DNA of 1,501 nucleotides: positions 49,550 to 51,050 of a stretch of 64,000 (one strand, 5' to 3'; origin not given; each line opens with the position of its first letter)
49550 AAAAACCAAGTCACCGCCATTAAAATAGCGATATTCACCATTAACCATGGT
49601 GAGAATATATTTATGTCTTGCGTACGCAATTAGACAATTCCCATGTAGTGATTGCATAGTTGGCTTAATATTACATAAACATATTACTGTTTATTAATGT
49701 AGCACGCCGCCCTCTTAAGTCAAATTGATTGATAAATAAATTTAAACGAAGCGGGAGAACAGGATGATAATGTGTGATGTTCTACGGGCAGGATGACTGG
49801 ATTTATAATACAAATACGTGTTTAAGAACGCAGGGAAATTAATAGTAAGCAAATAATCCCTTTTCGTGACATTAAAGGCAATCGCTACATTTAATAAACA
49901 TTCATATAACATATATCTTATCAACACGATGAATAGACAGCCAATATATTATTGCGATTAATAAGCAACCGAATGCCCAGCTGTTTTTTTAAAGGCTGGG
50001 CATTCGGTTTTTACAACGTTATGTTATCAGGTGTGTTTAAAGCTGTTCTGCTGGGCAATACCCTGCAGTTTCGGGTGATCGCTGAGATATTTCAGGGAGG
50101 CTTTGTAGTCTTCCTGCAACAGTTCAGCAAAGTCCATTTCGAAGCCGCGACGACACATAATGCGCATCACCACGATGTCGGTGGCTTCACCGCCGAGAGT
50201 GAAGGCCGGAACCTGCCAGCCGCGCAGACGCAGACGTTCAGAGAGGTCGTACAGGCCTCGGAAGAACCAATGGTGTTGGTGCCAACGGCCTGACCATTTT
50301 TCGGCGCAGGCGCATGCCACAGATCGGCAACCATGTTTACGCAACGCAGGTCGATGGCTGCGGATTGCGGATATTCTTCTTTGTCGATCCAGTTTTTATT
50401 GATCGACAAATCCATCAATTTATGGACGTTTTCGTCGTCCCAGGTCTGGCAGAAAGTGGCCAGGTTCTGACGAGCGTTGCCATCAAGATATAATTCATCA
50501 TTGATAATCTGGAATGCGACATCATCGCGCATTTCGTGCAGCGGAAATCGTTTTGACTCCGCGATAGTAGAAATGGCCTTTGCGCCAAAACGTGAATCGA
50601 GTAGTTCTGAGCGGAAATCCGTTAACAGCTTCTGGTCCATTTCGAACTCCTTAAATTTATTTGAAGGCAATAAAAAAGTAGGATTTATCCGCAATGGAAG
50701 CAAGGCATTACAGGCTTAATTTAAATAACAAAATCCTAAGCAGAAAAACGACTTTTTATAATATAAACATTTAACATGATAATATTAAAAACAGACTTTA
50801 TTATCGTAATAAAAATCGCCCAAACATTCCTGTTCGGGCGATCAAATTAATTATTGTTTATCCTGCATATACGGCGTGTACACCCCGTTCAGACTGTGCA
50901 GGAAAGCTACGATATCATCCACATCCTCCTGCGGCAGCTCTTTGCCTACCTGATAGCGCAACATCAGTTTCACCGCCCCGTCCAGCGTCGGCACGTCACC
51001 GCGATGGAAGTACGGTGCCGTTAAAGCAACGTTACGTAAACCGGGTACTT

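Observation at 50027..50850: gadA is disrupted by an internal frameshifting deletion of about 0.8 kb while its promoter and GAD box are intact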

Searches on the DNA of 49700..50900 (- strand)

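Call 3: search_dna_similar(query=window:49700-50900:-, collection=ecoli_genomes, mode=near, max_rows=40)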
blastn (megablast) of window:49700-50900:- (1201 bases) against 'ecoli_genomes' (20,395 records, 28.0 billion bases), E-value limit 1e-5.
Records with a match: 5431; places in all: 10891; records where one place covers at least 80% of the query: 5386.
Genomes with a match: 5425 of 5426; with a place that covers at least 80% of the query: 5386. Places per genome that has any: lowest 1, median 2, highest 7. On chromosomes: 10885 places; on plasmids: 6.
Best place of each record, by identity: >=99% 3531; 95-99% 1838; 90-95% 61; 80-90% 1.
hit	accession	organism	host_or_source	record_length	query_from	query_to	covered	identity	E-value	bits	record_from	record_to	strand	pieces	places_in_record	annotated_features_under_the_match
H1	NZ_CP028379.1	Escherichia coli O145 str. RM9872 strain RM9872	Bos taurus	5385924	1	1201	100%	99.9%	0e+0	2225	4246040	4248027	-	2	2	gadA: glutamate decarboxylase | ccp: cytochrome c peroxidase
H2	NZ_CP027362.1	Escherichia coli strain 95-3192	missing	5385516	1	1201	100%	99.9%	0e+0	2225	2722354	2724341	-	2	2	gadA: glutamate decarboxylase | ccp: cytochrome c peroxidase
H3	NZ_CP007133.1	Escherichia coli O145:H28 str. RM12761 strain RM12761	ice cream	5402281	1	1201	100%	99.9%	0e+0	2225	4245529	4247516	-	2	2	gadA: glutamate decarboxylase | ccp: cytochrome c peroxidase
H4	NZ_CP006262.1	Escherichia coli O145:H28 str. RM13516 strain RM13516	Homo sapiens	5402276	1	1201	100%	99.9%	0e+0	2225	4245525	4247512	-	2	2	gadA: glutamate decarboxylase | ccp: cytochrome c peroxidase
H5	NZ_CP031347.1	Escherichia coli O145 strain RM9873-C1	cattle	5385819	1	1201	100%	99.9%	0e+0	2225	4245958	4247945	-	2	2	gadA: glutamate decarboxylase | ccp: cytochrome c peroxidase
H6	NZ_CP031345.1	Escherichia coli O145 strain RM12367-C1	creek water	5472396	1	1201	100%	99.9%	0e+0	2225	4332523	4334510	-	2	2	gadA: glutamate decarboxylase | ccp: cytochrome c peroxidase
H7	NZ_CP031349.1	Escherichia coli O145 strain RM9467-C1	Cattle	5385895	1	1201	100%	99.9%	0e+0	2225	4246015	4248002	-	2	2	gadA: glutamate decarboxylase | ccp: cytochrome c peroxidase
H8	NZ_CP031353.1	Escherichia coli O145 strain RM9154-C1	Cattle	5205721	1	1201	100%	99.9%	0e+0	2225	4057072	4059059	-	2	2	gadA: glutamate decarboxylase | ccp: cytochrome c peroxidase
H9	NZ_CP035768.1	Escherichia coli O145 strain RM11626-C1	Cattle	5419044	1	1201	100%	99.9%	0e+0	2225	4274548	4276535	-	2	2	gadA: glutamate decarboxylase | ccp: cytochrome c peroxidase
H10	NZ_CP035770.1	Escherichia coli O145 strain RM8988-C1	Cattle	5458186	1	1201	100%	99.9%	0e+0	2225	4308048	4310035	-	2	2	gadA: glutamate decarboxylase | ccp: cytochrome c peroxidase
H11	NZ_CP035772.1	Escherichia coli O145 strain RM8843-C1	missing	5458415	1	1201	100%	99.9%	0e+0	2225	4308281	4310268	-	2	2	gadA: glutamate decarboxylase | ccp: cytochrome c peroxidase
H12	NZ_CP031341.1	Escherichia coli O145 strain RM12275-C1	missing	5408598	1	1201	100%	99.9%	0e+0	2225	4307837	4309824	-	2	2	gadA: glutamate decarboxylase | ccp: cytochrome c peroxidase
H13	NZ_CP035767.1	Escherichia coli O145 strain RM12522-C8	Cattle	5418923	1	1201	100%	99.9%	0e+0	2225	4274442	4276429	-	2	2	gadA: glutamate decarboxylase | ccp: cytochrome c peroxidase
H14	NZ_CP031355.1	Escherichia coli O145 strain RM8995-C1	missing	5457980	1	1201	100%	99.9%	0e+0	2225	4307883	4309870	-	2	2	gadA: glutamate decarboxylase | ccp: cytochrome c peroxidase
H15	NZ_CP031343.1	Escherichia coli O145 strain RM10425-C1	cattle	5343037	1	1201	100%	99.9%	0e+0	2225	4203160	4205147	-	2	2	gadA: glutamate decarboxylase | ccp: cytochrome c peroxidase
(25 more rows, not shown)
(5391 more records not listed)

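Call 4: search_dna_similar(query=window:50190-50310:-, collection=ecoli_genomes, mode=near, max_rows=30)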
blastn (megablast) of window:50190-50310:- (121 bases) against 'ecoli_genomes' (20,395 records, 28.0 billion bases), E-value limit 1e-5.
Records with a match: 5430; places in all: 21626; records where one place covers at least 80% of the query: 1.
Genomes with a match: 5425 of 5426; with a place that covers at least 80% of the query: 1. Places per genome that has any: lowest 2, median 4, highest 6. On chromosomes: 21616 places; on plasmids: 10.
Best place of each record, by identity: >=99% 4837; 95-99% 593.
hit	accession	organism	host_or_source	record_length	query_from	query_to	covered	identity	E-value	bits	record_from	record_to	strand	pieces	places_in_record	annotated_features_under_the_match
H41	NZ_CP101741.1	Escherichia coli strain FY26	avian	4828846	1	121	100%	98.4%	1e-23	225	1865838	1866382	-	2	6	glutamate decarboxylase (x2)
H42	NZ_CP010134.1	Escherichia coli strain D1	dog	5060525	1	121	78%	100.0%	1e-22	175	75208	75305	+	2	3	pyridoxal-dependent decarboxylase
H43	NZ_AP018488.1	Escherichia coli O157:H7 strain PV15-279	Homo sapiens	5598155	56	121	55%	100.0%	2e-25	122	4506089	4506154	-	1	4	gadA: glutamate decarboxylase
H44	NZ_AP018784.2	Escherichia coli strain SK1144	-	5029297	56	121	55%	100.0%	2e-25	122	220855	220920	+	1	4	gadA: glutamate decarboxylase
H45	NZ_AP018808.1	Escherichia coli strain E2865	Bos taurus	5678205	56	121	55%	100.0%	2e-25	122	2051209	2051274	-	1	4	gadB: glutamate decarboxylase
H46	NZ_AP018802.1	Escherichia coli strain E2863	Bos taurus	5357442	56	121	55%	100.0%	2e-25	122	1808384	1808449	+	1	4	gadB: glutamate decarboxylase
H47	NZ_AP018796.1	Escherichia coli strain E2855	Bos taurus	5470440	56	121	55%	100.0%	2e-25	122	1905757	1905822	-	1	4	gadB: glutamate decarboxylase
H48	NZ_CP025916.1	Escherichia coli strain 120899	Homo sapiens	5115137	56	121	55%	100.0%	2e-25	122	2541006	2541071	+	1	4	gadA: glutamate decarboxylase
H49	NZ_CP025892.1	Escherichia coli strain 503025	Homo sapiens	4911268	56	121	55%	100.0%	2e-25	122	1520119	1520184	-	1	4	gadB: glutamate decarboxylase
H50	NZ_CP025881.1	Escherichia coli strain 503440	Homo sapiens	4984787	56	121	55%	100.0%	2e-25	122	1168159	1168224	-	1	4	gadB: glutamate decarboxylase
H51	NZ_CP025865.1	Escherichia coli strain 504211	Homo sapiens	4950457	56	121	55%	100.0%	2e-25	122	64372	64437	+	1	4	gadB: glutamate decarboxylase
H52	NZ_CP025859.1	Escherichia coli strain 504239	Homo sapiens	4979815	56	121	55%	100.0%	2e-25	122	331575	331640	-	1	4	gadB: glutamate decarboxylase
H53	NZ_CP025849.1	Escherichia coli strain 600468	Homo sapiens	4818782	56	121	55%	100.0%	2e-25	122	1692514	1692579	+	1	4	gadA: glutamate decarboxylase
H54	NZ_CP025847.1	Escherichia coli strain 602354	Homo sapiens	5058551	56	121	55%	100.0%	2e-25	122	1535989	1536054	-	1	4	gadA: glutamate decarboxylase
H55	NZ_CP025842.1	Escherichia coli strain 720632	Homo sapiens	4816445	56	121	55%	100.0%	2e-25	122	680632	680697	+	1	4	gadB: glutamate decarboxylase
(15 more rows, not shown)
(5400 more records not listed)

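Call 5: get_annotated_region(hit=H1, flank=3000)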
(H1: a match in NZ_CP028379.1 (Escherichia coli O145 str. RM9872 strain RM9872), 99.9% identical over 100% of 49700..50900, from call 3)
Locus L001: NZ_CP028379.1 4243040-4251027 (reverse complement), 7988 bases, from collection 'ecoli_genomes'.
description: Escherichia coli O145 str. RM9872 chromosome, complete genome
organism: Escherichia coli O145 str. RM9872 strain RM9872 (NCBI taxid 1055544)
replicon: chromosome; assembly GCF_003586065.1
host: Bos taurus; source: feces; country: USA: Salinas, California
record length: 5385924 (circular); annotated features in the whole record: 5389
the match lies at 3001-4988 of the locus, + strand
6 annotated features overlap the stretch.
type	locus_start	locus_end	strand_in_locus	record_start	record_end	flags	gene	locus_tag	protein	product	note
CDS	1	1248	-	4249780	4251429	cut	treF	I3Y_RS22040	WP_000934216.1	alpha,alpha-trehalase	-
CDS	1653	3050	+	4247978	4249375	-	ccp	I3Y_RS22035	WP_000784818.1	cytochrome c peroxidase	-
CDS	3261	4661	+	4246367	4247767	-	gadA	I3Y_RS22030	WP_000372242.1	glutamate decarboxylase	-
CDS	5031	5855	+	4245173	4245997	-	gadX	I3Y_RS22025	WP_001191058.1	acid resistance transcriptional activator GadX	-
CDS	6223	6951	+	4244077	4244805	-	gadW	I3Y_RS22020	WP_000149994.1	acid resistance transcriptional activator GadW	-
CDS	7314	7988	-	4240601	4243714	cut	mdtF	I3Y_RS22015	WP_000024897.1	multidrug efflux pump RND permease MdtF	-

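Call 7: get_annotated_region(hit=H42, flank=3000)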
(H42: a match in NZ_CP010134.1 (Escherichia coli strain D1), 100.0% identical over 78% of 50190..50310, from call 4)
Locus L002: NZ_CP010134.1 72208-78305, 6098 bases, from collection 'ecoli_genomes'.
description: Escherichia coli strain D1 chromosome, complete genome
organism: Escherichia coli strain D1 (NCBI taxid 562)
replicon: chromosome; assembly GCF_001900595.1
host: dog; source: -; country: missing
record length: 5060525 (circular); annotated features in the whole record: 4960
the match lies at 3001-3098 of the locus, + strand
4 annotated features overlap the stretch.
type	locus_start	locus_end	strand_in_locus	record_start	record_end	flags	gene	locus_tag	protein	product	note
CDS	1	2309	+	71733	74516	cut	pqqL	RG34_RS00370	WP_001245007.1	M16 family metallopeptidase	-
CDS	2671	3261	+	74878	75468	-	-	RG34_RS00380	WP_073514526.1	pyridoxal-dependent decarboxylase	-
CDS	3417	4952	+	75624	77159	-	gadC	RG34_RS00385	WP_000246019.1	acid resistance gamma-aminobutyrate antiporter GadC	-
CDS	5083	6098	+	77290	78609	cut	digH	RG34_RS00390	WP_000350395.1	family 10 glycosylhydrolase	-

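Call 8: get_annotated_region(hit=H41, flank=3000)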
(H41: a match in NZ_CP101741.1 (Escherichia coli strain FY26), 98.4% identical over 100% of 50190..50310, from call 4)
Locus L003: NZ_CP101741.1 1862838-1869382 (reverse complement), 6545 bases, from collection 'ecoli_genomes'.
description: Escherichia coli strain FY26 chromosome, complete genome
organism: Escherichia coli strain FY26 (NCBI taxid 562)
replicon: chromosome; assembly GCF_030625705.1
host: avian; source: -; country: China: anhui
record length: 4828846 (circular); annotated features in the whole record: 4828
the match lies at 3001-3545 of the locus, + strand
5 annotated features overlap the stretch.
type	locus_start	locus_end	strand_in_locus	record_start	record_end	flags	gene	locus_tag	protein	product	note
CDS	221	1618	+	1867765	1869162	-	ccp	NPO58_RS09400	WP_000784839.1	cytochrome c peroxidase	-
CDS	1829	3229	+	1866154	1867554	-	-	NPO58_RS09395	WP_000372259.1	glutamate decarboxylase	-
CDS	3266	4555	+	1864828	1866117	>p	-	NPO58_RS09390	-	glutamate decarboxylase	incomplete; partial in the middle of a contig; missing N-terminus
CDS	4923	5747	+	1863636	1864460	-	gadX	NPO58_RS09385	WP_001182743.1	acid resistance transcriptional activator GadX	-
CDS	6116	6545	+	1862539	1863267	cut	gadW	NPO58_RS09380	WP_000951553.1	acid resistance transcriptional activator GadW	-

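Call 18: search_dna_similar(query=window:50027-50249:-, collection=ecoli_genomes, mode=near, max_rows=12)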
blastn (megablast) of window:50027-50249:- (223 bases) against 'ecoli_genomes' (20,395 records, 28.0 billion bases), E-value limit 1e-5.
Records with a match: 5430; places in all: 10842; records where one place covers at least 80% of the query: 5423.
Genomes with a match: 5425 of 5426; with a place that covers at least 80% of the query: 5418. Places per genome that has any: lowest 1, median 2, highest 4. On chromosomes: 10837 places; on plasmids: 5.
Best place of each record, by identity: >=99% 4994; 95-99% 436.
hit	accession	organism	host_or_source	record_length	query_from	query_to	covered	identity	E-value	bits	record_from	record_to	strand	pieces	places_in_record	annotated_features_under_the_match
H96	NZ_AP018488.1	Escherichia coli O157:H7 strain PV15-279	Homo sapiens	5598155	1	223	100%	99.6%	1e-110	407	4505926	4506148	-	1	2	gadA: glutamate decarboxylase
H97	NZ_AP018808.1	Escherichia coli strain E2865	Bos taurus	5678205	1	223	100%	99.6%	1e-110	407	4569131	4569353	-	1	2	gadA: glutamate decarboxylase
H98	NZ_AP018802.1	Escherichia coli strain E2863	Bos taurus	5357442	1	223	100%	99.6%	1e-110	407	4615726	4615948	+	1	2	gadA: glutamate decarboxylase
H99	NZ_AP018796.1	Escherichia coli strain E2855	Bos taurus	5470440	1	223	100%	99.6%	1e-110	407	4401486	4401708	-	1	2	gadA: glutamate decarboxylase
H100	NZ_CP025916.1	Escherichia coli strain 120899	Homo sapiens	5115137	1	223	100%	99.6%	1e-110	407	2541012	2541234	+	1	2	gadA: glutamate decarboxylase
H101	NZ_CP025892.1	Escherichia coli strain 503025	Homo sapiens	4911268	1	223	100%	99.6%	1e-110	407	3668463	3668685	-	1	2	gadA: glutamate decarboxylase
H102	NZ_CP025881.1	Escherichia coli strain 503440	Homo sapiens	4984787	1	223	100%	99.6%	1e-110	407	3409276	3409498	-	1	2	gadA: glutamate decarboxylase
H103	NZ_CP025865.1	Escherichia coli strain 504211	Homo sapiens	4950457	1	223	100%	99.6%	1e-110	407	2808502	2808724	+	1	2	gadA: glutamate decarboxylase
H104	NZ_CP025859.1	Escherichia coli strain 504239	Homo sapiens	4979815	1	223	100%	99.6%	1e-110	407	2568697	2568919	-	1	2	gadA: glutamate decarboxylase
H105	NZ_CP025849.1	Escherichia coli strain 600468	Homo sapiens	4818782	1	223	100%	99.6%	1e-110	407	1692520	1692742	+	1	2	gadA: glutamate decarboxylase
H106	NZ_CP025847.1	Escherichia coli strain 602354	Homo sapiens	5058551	1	223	100%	99.6%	1e-110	407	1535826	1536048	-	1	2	gadA: glutamate decarboxylase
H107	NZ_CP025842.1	Escherichia coli strain 720632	Homo sapiens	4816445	1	223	100%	99.6%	1e-110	407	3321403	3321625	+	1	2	gadA: glutamate decarboxylase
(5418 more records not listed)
